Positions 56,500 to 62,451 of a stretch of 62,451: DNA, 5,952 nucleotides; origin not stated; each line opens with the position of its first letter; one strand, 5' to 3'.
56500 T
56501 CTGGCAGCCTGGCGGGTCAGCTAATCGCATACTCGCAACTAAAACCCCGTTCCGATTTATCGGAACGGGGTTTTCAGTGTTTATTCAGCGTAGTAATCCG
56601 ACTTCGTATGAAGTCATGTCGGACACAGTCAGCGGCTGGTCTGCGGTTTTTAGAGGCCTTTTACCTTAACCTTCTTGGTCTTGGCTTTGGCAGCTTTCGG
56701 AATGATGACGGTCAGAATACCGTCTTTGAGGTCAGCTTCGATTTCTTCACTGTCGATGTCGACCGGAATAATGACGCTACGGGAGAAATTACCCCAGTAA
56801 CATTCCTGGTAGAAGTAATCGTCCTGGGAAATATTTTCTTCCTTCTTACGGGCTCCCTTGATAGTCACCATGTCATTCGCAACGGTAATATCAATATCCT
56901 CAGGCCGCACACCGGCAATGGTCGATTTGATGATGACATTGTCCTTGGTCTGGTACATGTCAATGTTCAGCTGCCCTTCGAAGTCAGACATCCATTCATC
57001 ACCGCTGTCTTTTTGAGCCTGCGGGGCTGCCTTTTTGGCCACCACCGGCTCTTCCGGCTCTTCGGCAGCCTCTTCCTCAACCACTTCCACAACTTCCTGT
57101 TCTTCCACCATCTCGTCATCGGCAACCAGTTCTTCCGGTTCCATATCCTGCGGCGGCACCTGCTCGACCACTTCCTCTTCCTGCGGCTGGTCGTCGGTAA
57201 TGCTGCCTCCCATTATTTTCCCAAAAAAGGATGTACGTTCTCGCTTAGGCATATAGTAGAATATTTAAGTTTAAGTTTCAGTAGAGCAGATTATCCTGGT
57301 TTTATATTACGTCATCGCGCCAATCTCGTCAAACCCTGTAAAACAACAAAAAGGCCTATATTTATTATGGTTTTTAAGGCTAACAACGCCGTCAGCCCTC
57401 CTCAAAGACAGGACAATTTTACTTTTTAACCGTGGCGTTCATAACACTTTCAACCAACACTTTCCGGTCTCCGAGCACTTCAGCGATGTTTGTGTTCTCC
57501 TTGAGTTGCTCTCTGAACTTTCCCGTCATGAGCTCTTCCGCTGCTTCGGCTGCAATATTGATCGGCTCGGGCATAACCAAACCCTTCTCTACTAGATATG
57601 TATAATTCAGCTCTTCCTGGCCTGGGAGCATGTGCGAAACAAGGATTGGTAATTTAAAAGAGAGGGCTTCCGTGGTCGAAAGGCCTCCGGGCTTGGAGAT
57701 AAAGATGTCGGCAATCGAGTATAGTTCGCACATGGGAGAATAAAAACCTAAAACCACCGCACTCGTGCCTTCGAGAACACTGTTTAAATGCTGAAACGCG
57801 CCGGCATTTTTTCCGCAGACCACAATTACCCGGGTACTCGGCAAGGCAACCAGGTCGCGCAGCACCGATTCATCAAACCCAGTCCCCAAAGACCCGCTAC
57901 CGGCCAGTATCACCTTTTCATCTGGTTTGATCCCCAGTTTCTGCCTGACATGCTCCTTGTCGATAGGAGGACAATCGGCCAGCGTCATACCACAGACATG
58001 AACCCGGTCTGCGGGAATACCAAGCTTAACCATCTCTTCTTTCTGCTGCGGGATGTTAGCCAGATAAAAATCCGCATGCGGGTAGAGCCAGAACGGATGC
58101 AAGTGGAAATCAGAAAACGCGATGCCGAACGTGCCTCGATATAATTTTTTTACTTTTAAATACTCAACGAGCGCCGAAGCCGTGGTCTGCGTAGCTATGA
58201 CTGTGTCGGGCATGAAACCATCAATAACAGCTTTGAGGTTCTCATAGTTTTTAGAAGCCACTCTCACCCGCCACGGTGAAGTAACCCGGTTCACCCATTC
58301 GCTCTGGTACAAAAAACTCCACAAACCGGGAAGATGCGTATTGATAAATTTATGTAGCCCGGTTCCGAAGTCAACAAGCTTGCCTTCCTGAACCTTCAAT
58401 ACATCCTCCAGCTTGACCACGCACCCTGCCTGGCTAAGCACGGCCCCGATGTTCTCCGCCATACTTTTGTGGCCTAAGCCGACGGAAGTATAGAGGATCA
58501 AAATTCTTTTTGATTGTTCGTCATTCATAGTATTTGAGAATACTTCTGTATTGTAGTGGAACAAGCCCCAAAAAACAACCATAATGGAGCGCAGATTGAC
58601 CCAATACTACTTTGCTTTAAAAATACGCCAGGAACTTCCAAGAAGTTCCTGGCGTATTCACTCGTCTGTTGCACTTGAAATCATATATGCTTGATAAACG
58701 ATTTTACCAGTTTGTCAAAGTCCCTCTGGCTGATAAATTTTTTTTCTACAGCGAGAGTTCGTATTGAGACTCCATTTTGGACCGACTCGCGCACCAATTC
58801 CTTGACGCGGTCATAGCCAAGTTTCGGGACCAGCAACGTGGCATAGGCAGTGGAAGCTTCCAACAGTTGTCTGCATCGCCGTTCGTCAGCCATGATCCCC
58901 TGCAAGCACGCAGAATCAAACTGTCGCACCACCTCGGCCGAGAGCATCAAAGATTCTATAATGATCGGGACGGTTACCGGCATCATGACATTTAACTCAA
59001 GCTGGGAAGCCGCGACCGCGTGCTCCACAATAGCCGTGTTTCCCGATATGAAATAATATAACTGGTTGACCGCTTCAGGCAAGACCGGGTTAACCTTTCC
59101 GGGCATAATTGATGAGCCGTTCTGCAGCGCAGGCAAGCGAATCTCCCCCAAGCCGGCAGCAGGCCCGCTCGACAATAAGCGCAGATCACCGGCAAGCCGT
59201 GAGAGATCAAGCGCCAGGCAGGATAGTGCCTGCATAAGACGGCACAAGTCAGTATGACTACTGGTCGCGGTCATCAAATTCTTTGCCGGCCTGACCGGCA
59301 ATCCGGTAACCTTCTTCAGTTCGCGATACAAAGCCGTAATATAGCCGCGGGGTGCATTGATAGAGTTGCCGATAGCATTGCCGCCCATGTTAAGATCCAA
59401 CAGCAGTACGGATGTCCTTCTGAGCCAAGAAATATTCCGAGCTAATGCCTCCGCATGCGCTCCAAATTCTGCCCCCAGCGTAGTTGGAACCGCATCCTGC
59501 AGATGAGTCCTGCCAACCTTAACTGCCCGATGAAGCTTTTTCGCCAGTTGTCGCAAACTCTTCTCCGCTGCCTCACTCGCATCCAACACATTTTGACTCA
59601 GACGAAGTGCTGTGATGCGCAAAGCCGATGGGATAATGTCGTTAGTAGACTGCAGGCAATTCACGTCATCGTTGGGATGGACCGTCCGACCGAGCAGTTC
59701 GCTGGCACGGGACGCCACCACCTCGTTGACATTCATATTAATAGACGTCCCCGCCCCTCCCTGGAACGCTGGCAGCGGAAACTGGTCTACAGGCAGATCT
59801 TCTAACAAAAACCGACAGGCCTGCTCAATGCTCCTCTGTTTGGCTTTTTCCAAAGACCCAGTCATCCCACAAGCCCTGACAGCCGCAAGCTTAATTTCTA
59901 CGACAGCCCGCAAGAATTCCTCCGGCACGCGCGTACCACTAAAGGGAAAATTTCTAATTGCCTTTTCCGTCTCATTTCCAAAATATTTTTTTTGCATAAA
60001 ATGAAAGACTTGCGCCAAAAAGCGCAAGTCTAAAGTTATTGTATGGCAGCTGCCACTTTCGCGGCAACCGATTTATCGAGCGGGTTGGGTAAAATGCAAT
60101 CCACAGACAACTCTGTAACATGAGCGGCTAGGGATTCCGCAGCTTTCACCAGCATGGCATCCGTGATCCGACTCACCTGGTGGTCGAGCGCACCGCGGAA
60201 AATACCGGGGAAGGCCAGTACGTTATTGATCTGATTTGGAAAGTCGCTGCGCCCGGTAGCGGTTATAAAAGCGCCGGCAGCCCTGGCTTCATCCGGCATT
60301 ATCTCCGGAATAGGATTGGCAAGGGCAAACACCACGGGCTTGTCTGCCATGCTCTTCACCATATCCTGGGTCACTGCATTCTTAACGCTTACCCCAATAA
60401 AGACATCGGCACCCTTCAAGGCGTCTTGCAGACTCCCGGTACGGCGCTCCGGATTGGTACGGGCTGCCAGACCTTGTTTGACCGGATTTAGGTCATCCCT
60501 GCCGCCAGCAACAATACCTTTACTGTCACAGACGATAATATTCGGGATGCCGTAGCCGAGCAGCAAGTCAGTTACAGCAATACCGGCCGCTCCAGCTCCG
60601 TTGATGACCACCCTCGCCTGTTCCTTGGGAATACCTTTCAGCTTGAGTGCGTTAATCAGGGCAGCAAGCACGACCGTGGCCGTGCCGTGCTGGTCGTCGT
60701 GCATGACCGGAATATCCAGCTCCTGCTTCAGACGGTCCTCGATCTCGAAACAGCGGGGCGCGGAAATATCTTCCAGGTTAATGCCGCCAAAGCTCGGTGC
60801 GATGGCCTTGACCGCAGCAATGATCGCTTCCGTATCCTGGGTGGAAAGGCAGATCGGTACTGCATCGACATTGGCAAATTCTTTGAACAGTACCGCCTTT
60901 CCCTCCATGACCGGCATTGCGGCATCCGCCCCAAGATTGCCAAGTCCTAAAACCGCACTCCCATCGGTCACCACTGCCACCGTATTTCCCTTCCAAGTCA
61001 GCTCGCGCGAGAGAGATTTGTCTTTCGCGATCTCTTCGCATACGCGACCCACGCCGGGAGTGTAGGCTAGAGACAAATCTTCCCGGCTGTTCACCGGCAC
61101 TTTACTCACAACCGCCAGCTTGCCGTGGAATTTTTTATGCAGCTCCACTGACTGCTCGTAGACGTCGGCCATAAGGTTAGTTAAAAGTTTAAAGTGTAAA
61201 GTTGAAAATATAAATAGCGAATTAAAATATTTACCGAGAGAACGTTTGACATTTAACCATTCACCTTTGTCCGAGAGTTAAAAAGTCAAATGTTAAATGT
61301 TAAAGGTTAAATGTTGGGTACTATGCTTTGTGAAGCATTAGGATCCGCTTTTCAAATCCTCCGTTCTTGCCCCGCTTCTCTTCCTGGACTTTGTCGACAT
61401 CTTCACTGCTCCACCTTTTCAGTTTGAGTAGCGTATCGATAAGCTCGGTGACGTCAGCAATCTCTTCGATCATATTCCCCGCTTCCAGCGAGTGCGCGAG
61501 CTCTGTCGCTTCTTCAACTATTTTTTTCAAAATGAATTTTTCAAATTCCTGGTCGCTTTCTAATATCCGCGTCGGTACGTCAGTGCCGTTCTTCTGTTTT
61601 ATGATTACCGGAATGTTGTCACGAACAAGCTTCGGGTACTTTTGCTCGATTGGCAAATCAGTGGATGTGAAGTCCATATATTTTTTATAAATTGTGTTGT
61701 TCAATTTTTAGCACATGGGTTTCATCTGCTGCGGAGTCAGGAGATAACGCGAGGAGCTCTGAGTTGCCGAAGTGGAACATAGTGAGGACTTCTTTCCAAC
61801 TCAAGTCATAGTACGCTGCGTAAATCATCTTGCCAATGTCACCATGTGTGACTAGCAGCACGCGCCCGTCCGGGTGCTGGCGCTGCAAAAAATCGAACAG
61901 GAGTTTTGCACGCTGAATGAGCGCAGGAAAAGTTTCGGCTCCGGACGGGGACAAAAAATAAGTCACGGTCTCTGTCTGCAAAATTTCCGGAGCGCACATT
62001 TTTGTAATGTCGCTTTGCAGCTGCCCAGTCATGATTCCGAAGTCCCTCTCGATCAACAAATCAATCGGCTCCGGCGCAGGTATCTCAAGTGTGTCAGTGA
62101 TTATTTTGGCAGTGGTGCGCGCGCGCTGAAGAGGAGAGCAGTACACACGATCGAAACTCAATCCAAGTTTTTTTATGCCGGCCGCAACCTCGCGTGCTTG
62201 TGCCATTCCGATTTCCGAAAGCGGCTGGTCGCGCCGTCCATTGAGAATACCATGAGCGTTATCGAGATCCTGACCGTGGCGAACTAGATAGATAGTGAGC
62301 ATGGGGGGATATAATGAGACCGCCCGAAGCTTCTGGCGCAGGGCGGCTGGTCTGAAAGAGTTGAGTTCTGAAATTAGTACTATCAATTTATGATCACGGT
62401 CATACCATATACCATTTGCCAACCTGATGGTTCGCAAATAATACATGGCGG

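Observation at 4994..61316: Low-complexity 'word-repeat' inverted repeats fill most intergenic gaps and sit directly on start codons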

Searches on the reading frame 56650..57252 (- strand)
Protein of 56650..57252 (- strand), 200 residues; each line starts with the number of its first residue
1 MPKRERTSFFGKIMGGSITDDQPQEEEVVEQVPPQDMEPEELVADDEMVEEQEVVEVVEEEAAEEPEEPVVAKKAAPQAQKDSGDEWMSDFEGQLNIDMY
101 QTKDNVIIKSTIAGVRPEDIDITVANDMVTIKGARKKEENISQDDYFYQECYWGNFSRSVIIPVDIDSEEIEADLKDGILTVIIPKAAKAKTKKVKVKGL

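Call 101: search_protein_families(library=pfam, proteins=[window:56650-57252:-], max_evalue=0.0001)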
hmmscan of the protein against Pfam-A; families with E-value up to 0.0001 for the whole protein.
window:56650-57252:- (200 aa): 1 family
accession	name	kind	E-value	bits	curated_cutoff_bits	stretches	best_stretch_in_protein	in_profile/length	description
PF00011.27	HSP20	-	5.1e-20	71.9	20.8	1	99-197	2-101/102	Hsp20/alpha crystallin family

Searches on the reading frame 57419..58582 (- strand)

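Call 101: search_protein_families(library=pfam, proteins=[window:57419-58582:-], max_evalue=0.0001)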
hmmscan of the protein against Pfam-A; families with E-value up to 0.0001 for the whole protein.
window:57419-58582:- (387 aa): 2 families
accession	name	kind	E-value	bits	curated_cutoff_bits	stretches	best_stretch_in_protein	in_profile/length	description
PF06925.17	MGDG_synth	-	3.1e-11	44.1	25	1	56-199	22-167/169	Monogalactosyldiacylglycerol (MGDG) synthase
PF00534.26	Glycos_transf_1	-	1.5e-06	28.3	26.4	1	251-364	48-169/172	Glycosyl transferases group 1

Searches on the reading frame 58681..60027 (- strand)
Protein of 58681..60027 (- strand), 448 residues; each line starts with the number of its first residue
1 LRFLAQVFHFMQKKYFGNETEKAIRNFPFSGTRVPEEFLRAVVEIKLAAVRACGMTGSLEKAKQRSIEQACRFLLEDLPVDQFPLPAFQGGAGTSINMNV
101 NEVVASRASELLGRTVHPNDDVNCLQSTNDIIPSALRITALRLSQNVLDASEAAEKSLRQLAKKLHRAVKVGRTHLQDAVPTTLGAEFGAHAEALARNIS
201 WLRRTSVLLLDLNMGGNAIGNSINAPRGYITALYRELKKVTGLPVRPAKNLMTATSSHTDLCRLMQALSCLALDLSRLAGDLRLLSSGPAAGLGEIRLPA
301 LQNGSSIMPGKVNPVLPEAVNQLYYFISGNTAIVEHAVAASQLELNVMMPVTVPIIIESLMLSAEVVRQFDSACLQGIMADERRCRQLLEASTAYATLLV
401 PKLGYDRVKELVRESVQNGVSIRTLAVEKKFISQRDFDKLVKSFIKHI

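Call 101: search_protein_families(library=pfam, proteins=[window:58681-60027:-], max_evalue=0.0001)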
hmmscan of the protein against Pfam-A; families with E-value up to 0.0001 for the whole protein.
window:58681-60027:- (448 aa): 2 families
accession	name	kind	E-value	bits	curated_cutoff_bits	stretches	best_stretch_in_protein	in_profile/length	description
PF00206.25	Lyase_1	-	1.7e-76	258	27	1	13-323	8-306/312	Lyase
PF10415.14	FumaraseC_C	-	7.2e-10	39.6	32.5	1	396-442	2-48/54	Fumarase C C-terminus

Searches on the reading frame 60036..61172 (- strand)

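Call 101: search_protein_families(library=pfam, proteins=[window:60036-61172:-], max_evalue=0.0001)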
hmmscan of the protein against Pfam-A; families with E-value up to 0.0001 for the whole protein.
window:60036-61172:- (378 aa): 2 families
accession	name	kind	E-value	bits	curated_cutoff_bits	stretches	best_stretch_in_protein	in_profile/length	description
PF00390.24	malic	-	3.3e-31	108.9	23.1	1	17-149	2-182/182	Malic enzyme, N-terminal domain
PF03949.21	Malic_M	-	9.3e-26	91.1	23.5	1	163-376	3-252/258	Malic enzyme, NAD binding domain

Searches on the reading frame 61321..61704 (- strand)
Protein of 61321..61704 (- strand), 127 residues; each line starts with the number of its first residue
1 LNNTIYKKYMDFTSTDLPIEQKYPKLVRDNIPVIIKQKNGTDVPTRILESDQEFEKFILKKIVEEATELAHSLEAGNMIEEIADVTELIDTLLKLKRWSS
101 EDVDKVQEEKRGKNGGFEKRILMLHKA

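Call 47: search_protein_families(library=ncbifam, proteins=[window:61321-61704:-], max_evalue=0.01)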
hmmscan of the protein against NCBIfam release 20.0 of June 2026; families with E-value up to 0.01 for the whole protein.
window:61321-61704:- (127 aa): 2 families
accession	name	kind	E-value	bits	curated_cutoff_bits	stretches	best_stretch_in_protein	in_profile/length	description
TIGR03188.1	histidine_hisI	equivalog_domain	0.00024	21.3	42.7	1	55-103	29-80/84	phosphoribosyl-ATP diphosphatase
NF001611.0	PRK00400.1-3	equivalog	0.0024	17.9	99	1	55-119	35-102/108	phosphoribosyl-ATP diphosphatase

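Call 48: search_protein_families(library=pfam, proteins=[window:61321-61704:-], max_evalue=0.01)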
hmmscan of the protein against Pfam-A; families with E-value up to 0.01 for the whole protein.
window:61321-61704:- (127 aa): 0 families

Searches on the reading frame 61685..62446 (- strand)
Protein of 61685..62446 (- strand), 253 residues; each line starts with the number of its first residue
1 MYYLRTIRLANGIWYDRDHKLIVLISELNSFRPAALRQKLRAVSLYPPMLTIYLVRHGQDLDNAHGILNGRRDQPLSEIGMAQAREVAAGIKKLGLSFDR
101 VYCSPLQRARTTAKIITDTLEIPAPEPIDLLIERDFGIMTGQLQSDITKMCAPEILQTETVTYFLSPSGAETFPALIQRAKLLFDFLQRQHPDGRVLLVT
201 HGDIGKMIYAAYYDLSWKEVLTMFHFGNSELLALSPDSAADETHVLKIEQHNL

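Call 101: search_protein_families(library=pfam, proteins=[window:61685-62446:-], max_evalue=0.0001)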
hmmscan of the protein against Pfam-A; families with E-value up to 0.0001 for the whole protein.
window:61685-62446:- (253 aa): 1 family
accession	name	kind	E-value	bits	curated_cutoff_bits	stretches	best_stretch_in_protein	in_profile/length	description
PF00300.27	His_Phos_1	-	1.8e-36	126.1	21.7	1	52-237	1-182/194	Histidine phosphatase superfamily (branch 1)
